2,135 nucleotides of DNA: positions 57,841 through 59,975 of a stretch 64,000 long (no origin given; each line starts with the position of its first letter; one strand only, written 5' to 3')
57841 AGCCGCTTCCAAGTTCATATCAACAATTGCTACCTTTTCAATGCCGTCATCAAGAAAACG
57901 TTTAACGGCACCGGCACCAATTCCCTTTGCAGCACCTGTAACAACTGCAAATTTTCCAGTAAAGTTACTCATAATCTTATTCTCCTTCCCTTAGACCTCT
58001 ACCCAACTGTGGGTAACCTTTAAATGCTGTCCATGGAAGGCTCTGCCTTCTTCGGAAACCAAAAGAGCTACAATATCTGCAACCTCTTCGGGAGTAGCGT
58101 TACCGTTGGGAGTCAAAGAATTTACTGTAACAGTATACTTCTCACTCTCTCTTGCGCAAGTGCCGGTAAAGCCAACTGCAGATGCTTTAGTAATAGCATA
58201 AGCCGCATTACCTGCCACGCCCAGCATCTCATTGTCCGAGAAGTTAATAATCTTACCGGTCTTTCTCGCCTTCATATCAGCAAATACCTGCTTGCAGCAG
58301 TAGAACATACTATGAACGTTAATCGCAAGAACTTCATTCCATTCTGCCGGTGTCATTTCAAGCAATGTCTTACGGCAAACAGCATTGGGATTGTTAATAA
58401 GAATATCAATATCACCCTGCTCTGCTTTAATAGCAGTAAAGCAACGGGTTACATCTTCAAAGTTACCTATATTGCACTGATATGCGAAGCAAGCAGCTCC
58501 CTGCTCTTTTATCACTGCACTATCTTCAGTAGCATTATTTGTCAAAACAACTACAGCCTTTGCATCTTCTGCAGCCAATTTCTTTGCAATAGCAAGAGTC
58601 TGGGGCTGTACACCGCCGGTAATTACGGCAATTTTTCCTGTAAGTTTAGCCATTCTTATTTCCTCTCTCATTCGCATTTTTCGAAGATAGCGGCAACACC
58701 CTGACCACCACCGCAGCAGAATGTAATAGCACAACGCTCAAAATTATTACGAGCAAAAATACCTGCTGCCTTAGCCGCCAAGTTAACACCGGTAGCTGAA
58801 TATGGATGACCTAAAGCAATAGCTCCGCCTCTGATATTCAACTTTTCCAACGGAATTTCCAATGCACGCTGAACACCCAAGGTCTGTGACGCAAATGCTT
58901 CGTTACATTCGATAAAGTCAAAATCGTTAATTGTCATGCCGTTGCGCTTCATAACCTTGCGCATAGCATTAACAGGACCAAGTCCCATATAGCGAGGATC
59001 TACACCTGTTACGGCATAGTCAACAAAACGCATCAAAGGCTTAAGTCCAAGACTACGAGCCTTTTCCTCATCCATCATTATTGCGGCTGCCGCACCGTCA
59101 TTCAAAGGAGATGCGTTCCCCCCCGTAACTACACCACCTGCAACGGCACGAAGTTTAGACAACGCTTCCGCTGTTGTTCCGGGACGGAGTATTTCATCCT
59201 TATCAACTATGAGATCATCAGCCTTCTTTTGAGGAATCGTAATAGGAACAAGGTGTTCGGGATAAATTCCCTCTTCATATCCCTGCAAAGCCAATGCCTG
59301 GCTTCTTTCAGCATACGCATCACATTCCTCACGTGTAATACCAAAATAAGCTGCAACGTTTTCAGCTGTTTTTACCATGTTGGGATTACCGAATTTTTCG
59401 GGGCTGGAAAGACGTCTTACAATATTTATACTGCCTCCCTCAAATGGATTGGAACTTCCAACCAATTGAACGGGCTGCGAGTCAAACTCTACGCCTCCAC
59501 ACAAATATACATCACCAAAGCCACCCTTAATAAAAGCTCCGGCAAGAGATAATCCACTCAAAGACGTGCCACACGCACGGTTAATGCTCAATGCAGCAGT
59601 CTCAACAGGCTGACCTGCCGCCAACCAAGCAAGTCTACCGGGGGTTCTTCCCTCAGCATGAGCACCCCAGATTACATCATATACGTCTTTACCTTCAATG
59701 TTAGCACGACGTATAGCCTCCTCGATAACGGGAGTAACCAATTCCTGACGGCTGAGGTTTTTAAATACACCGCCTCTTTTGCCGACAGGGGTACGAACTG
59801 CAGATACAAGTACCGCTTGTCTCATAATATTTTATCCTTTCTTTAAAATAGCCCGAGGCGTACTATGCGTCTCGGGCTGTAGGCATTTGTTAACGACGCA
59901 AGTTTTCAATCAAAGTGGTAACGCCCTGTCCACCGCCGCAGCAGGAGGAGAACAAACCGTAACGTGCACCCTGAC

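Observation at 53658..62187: Nine-gene operon with 3 thiolases, 3 SDRs, 1 HADH and 2 crotonases but no acyl-CoA dehydrogenase, CoA activation or regulator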

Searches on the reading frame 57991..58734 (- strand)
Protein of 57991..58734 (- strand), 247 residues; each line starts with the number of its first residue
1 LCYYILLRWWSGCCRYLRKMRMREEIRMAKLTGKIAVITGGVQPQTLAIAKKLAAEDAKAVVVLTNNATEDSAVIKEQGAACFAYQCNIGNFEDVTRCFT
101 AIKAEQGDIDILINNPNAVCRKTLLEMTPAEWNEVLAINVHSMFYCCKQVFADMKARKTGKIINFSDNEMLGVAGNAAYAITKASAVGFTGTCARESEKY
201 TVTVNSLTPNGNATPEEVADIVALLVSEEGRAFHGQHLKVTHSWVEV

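Call 3: search_protein_families(library=pfam, proteins=[window:57991-58734:-])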
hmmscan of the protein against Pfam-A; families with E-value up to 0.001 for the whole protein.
window:57991-58734:- (247 aa): 3 families
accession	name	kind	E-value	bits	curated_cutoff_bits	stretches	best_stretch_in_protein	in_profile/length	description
PF00106.31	adh_short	-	2.3e-34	119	26.6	1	34-215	1-185/195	short chain dehydrogenase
PF13561.12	adh_short_C2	-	6.4e-30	104.9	27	1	48-209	11-173/236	Enoyl-(Acyl carrier protein) reductase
PF08659.16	KR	-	4.9e-10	40.1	22.6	1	37-189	4-159/180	KR domain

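Call 4: search_protein_families(library=ncbifam, proteins=[window:57991-58734:-])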
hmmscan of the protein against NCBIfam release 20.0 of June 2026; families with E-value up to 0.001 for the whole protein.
window:57991-58734:- (247 aa): 197 families (the best 25 are shown)
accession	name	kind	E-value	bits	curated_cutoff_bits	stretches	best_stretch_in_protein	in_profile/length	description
NF004198.0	PRK05653.1-3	equivalog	2.2e-37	128.9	296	1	28-209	2-186/248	3-oxoacyl-ACP reductase FabG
NF047923.1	pyridox_DH_SDR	equivalog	1.6e-36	126.1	325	1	32-209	2-179/243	pyridoxal 4-dehydrogenase, SDR-type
TIGR01830.1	3oxo_ACP_reduc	equivalog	1.9e-35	122.7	297.75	1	36-209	1-178/239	3-oxoacyl-[acyl-carrier-protein] reductase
TIGR01829.1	AcAcCoA_reduct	subfamily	2e-35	122.6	302.1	1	34-210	1-181/242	acetoacetyl-CoA reductase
NF009464.0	PRK12824.1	subfamily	4.6e-33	114.9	269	1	34-214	3-187/245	3-oxoacyl-ACP reductase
NF009093.0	PRK12429.1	subfamily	1.9e-32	112.6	258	1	30-209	2-184/259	3-hydroxybutyrate dehydrogenase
NF009466.0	PRK12826.1-2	subfamily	3e-32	112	222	1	34-209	4-184/248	3-oxoacyl-ACP reductase FabG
NF004791.0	PRK06138.1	equivalog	3e-30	105.4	312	1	30-210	2-184/252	SDR family oxidoreductase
TIGR01963.1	PHB_DH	subfamily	5.1e-30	104.6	307.05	1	34-213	2-184/255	3-hydroxybutyrate dehydrogenase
NF006080.0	PRK08226.1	equivalog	1.2e-29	103.5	356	1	28-215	1-191/263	SDR family oxidoreductase UcpA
NF005309.0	PRK06841.1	subfamily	1.3e-29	103.5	286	1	30-209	12-191/255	GolD/DthD family dehydrogenase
NF005488.0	PRK07097.1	equivalog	4.4e-29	101.4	369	1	28-216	5-196/266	gluconate 5-dehydrogenase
NF004197.0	PRK05653.1-1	equivalog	8.9e-29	100.8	332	1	30-209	4-186/249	3-oxoacyl-ACP reductase FabG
NF009468.0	PRK12826.1-4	equivalog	9.3e-29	100.9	318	1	28-215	2-193/256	SDR family oxidoreductase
NF005806.0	PRK07666.1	equivalog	1.6e-28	99.6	286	1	28-214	2-191/239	3-ketoacyl-ACP reductase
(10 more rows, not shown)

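Call 26: search_solved_structures(query=window:57994-58653:-, max_evalue=1e-12, show_alignments=2)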
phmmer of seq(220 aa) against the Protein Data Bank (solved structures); distinct sequences matched with E-value up to 1e-12: 211 (the best 60 are shown).
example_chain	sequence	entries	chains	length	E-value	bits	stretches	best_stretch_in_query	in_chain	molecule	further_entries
7tzp_A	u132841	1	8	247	2.2e-27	99.3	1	3-183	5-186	3-oxoacyl-ACP reductase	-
6t6n_A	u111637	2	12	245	7.3e-27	97.6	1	4-183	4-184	3-oxoacyl-[acyl-carrier protein] reductase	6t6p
2et6_A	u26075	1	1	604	2e-25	92.9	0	4-185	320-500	(3R)-hydroxyacyl-CoA dehydrogenase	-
3woh_A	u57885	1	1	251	3.1e-25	92.3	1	3-187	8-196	SiaM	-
3gk3_A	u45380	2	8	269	3.9e-25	92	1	7-188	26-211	Acetoacetyl-CoA reductase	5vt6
3tzh_A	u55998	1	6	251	5.3e-25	91.6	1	3-185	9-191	3-oxoacyl-[acyl-carrier protein] reductase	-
3u09_A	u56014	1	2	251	5.4e-25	91.5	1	3-183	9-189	3-oxoacyl-[acyl-carrier-protein] reductase FabG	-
4jro_A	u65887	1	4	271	6.2e-25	91.3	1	4-184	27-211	FabG protein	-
4wjz_A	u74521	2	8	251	6.7e-25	91.2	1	3-183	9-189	3-oxoacyl-[acyl-carrier-protein] reductase FabG | 3-oxoacyl-[acyl-carrier protein] reductase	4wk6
3op4_A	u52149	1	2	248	7.1e-25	91.1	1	3-183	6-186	3-oxoacyl-[acyl-carrier protein] reductase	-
3rro_A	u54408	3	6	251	7.5e-25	91.1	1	3-183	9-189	3-ketoacyl-(acyl-carrier-protein) reductase | 3-oxoacyl-[acyl-carrier protein] reductase | 3-oxoacyl-[acyl-carrier-protein] reductase FabG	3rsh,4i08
3tzk_A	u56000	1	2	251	9.9e-25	90.7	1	3-183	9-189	3-oxoacyl-[acyl-carrier protein] reductase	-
5end_A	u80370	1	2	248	1.6e-24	90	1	3-183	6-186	3-oxoacyl-[acyl-carrier-protein] reductase FabG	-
7x5j_D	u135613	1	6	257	2e-24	89.7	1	4-181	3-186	3-oxoacyl-ACP reductase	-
3tzc_A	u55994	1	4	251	2.7e-24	89.3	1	3-183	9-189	3-oxoacyl-[acyl-carrier protein] reductase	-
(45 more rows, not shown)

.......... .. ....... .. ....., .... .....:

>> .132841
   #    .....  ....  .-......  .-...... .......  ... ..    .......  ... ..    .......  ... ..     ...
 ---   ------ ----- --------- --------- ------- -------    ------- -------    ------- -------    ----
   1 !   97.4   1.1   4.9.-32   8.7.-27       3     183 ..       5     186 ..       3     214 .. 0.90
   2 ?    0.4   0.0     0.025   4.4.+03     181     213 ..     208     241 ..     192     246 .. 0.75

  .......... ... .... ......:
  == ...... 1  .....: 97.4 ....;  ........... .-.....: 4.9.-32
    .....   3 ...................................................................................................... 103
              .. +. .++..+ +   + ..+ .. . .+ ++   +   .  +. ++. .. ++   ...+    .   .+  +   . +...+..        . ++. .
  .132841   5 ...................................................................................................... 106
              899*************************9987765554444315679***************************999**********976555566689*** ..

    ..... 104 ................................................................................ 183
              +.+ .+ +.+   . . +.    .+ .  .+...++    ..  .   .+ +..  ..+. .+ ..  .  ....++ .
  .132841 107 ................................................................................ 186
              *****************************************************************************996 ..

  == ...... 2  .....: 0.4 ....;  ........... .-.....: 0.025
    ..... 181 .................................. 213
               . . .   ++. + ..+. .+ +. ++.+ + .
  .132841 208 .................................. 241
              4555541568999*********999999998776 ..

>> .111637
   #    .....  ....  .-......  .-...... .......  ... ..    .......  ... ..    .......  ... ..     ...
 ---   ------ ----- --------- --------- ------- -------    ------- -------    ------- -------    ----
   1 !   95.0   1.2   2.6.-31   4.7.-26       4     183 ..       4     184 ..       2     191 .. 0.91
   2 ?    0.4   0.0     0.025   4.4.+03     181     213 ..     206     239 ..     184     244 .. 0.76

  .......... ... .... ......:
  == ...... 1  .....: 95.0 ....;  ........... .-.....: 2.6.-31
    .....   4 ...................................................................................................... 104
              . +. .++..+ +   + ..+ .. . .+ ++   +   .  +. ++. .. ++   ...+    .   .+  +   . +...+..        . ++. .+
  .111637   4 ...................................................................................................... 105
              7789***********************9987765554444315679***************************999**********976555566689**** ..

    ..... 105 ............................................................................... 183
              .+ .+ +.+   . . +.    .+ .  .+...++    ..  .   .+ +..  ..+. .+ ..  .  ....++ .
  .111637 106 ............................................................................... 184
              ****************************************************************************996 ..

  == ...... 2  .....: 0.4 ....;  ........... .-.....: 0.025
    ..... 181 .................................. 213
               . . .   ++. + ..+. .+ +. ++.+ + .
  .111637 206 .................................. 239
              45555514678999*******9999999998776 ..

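Call 86: find_homologous_proteins(query=window:57991-58653:-, max_evalue=1e-15)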
Query window:57991-58653:- (220 aa): 103 proteins with E <= 1e-15 among 841 candidates.
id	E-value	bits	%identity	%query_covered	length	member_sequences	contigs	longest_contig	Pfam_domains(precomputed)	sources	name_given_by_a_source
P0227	5.0e-140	482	100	100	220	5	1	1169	PF08659.17,PF13561.13,PF00106.32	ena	-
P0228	3.5e-118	411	84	100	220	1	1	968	PF08659.17,PF13561.13,PF00106.32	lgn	-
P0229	2.4e-117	408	83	100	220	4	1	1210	PF08659.17,PF13561.13,PF00106.32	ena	-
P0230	7.8e-117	406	81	100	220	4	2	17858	PF08659.17,PF13561.13,PF00106.32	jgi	-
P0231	6.5e-116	403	82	100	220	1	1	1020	PF08659.17,PF13561.13,PF00106.32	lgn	-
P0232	4.4e-115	400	81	100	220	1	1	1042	PF08659.17,PF13561.13,PF00106.32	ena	-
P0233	4.5e-115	400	82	100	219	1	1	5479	PF08659.17,PF13561.13,PF00106.32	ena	-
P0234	1.1e-113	396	79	100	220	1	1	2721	PF08659.17,PF13561.13,PF00106.32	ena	-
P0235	3.8e-113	394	80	100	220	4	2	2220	PF08659.17,PF13561.13,PF00106.32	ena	-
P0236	4.4e-113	394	82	100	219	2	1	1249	PF08659.17,PF13561.13,PF00106.32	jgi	-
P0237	7.3e-113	393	80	100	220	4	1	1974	PF08659.17,PF13561.13,PF00106.32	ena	-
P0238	6.1e-111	387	79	100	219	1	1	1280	PF08659.17,PF13561.13,PF00106.32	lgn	-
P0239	2.4e-110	385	78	100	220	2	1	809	PF08659.17,PF13561.13,PF00106.32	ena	-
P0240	2.7e-110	385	78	100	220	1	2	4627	PF08659.17,PF13561.13,PF00106.32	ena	-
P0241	3.5e-110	384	78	100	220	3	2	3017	PF08659.17,PF13561.13,PF00106.32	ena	-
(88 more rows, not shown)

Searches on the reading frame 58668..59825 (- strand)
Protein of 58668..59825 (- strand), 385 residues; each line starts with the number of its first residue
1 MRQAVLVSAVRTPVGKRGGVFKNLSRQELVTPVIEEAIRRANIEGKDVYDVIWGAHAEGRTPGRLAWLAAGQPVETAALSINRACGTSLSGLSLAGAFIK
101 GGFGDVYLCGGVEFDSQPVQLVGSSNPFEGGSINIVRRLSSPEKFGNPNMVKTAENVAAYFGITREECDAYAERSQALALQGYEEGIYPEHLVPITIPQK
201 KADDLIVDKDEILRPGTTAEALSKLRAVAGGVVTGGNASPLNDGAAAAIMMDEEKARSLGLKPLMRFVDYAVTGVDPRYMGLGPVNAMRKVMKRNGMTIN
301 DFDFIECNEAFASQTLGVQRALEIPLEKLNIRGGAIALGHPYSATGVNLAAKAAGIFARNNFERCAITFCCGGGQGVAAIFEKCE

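Call 3: search_protein_families(library=pfam, proteins=[window:58668-59825:-])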
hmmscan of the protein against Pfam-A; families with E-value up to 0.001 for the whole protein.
window:58668-59825:- (385 aa): 2 families
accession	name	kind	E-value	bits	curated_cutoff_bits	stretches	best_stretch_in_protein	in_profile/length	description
PF00108.29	Thiolase_N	-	1e-52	179.5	26.4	1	5-254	2-260/260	Thiolase, N-terminal domain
PF02803.24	Thiolase_C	-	1.1e-37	128.8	27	1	261-383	1-123/123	Thiolase, C-terminal domain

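Call 4: search_protein_families(library=ncbifam, proteins=[window:58668-59825:-])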
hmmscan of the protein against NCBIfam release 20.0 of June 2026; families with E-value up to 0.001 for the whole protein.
window:58668-59825:- (385 aa): 40 families (the best 25 are shown)
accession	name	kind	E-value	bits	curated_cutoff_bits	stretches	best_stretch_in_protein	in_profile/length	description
TIGR01930.1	AcCoA-C-Actrans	subfamily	6.8e-106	354.4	240.55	1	7-382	2-385/385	acetyl-CoA C-acyltransferase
NF004853.0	PRK06205.1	subfamily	1.5e-100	337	551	1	1-384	1-403/404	acetyl-CoA C-acetyltransferase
NF006552.0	PRK09051.1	subfamily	6.5e-93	312.1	565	1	2-383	4-394/395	beta-ketothiolase BktB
NF006551.0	PRK09050.1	subfamily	4.5e-88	296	605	1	1-383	1-400/401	3-oxoadipyl-CoA thiolase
NF042999.1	bketothiol_BktB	equivalog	1e-87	295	725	1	2-383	3-393/394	beta-ketothiolase BktB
TIGR02430.1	pcaF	equivalog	2.4e-87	293.6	597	1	3-383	2-399/400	3-oxoadipyl-CoA thiolase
NF004206.0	PRK05656.1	subfamily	5.2e-84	282.6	688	1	1-382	1-391/392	acetyl-CoA C-acetyltransferase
NF006001.0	PRK08131.1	equivalog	6.8e-83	278.8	622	1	1-384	1-400/401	3-oxoadipyl-CoA thiolase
NF005890.0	PRK07851.1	equivalog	1.7e-82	277.5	580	2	150-383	173-404/406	acetyl-CoA C-acetyltransferase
NF005494.0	PRK07108.1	equivalog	1.1e-81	274.8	615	1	1-382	1-390/392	acetyl-CoA C-acyltransferase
NF005212.0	PRK06690.1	equivalog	1.9e-80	270.8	498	1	1-384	1-361/363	acetyl-CoA C-acyltransferase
NF005889.0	PRK07850.1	equivalog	2.2e-80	270.6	515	1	1-383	1-386/387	steroid 3-ketoacyl-CoA thiolase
NF005805.0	PRK07661.1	equivalog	2e-78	264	633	1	1-383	1-390/391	acetyl-CoA C-acetyltransferase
NF006553.0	PRK09052.1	equivalog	2.2e-78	264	567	1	2-384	6-399/399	acetyl-CoA C-acyltransferase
NF006510.0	PRK08947.1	equivalog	4.9e-78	262.8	519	1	1-383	1-386/387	acetyl-CoA C-acyltransferase FadA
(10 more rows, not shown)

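Call 8: find_encoding_contigs(protein=window:58668-59825:-, flank=10000, max_places=8)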
Protein window:58668-59825:- (385 aa): 5 contigs read that carry it; 3 places shown.
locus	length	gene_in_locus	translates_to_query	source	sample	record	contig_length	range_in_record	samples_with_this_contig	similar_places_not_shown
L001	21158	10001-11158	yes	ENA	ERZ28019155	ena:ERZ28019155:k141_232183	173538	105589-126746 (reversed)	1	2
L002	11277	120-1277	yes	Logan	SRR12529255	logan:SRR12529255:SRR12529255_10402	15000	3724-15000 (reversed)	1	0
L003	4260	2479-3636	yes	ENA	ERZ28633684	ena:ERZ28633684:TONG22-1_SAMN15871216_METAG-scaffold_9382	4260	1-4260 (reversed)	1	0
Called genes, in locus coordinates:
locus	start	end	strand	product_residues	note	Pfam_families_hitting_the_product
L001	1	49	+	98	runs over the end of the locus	PF06949:DUF1292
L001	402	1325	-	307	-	PF01145:Band_7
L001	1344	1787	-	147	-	PF01957:NfeD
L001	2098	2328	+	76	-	PF00550:PP-binding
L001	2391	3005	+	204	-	-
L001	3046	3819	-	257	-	-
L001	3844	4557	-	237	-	PF04474:DUF554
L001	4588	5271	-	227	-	PF01791:DeoC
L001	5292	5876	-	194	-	PF00160:Pro_isomerase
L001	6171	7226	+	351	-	-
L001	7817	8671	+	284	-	PF02737:3HCDH_N, PF03446:NAD_binding_2 (weak), PF00725:3HCDH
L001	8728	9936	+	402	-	PF00108:Thiolase_N, PF02803:Thiolase_C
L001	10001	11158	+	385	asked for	PF00108:Thiolase_N, PF02803:Thiolase_C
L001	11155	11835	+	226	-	PF00106:adh_short, PF08659:KR, PF13561:adh_short_C2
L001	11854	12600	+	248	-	PF00106:adh_short, PF08659:KR, PF13561:adh_short_C2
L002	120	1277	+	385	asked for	PF00108:Thiolase_N, PF02803:Thiolase_C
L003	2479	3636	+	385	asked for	PF00108:Thiolase_N, PF02803:Thiolase_C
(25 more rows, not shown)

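Call 20: search_solved_structures(query=window:58668-59825:-, max_evalue=1e-30)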
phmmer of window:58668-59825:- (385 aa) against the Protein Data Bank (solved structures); distinct sequences matched with E-value up to 1e-30: 88 (the best 60 are shown).
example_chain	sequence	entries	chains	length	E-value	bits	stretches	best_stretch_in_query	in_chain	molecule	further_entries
8jg3_A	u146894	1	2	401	7.6e-82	278.7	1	1-385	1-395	Acetyl-CoA C-acetyltransferase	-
4dd5_A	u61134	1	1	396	3e-79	270.2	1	1-381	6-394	Acetyl-CoA acetyltransferase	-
4n44_A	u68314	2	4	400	7.4e-79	268.9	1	1-384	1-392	Acetyl-CoA acetyltransferase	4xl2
4wyr_A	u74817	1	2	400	3.4e-78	266.7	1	1-384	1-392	Acetyl-CoA acetyltransferase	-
4n45_A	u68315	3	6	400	1.8e-77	264.3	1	1-384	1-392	Acetyl-CoA acetyltransferase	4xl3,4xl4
4e1l_A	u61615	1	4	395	2.5e-76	260.5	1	1-381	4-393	Acetoacetyl-CoA thiolase 2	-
3ss6_A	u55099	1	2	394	3.6e-75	256.7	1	2-382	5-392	Acetyl-CoA acetyltransferase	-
8gqj_A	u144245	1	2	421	1.6e-73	251.3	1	1-380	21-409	Thiolase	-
1ulq_A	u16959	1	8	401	2.5e-73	250.7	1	2-382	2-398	putative acetyl-CoA acetyltransferase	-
4o99_A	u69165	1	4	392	1.3e-72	248.3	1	4-382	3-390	Acetyl-CoA acetyltransferase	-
4o9c_A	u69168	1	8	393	1.8e-71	244.5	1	2-382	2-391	Acetyl-CoA acetyltransferase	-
4o9a_A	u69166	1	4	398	2.5e-71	244.1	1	4-382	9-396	Acetyl-CoA acetyltransferase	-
9bwk_A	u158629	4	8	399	1.8e-70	241.3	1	2-383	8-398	Acetyl-CoA acetyltransferase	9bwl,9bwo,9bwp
4nzs_A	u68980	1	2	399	1.1e-68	235.4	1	2-383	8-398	Beta-ketothiolase BktB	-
4w61_A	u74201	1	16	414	1.2e-68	235.3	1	2-383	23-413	Beta-ketothiolase BktB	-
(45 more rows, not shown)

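Call 79: list_cluster_members(proteins=[window:58668-59825:-, window:55221-56027:-, P0001, P0026])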
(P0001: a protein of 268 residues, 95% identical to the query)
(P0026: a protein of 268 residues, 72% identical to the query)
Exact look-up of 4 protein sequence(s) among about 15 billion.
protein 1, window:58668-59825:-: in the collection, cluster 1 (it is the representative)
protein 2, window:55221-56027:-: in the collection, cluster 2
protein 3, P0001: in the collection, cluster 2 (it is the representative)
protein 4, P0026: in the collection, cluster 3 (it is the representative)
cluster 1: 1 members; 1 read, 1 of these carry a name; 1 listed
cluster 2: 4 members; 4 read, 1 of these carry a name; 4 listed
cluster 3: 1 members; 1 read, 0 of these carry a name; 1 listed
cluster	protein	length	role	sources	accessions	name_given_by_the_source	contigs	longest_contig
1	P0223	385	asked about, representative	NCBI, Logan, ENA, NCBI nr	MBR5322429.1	MAG: thiolase family protein [Clostridia bacterium] | thiolase family protein [Clostridia bacterium]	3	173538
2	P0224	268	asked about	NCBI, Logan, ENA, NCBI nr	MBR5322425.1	MAG: enoyl-CoA hydratase/isomerase family protein [Clostridia bacterium] | enoyl-CoA hydratase/isomerase family protein [Clostridia bacterium]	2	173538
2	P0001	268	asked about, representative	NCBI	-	-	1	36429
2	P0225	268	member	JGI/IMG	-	-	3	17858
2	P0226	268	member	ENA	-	-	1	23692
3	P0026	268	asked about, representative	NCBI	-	-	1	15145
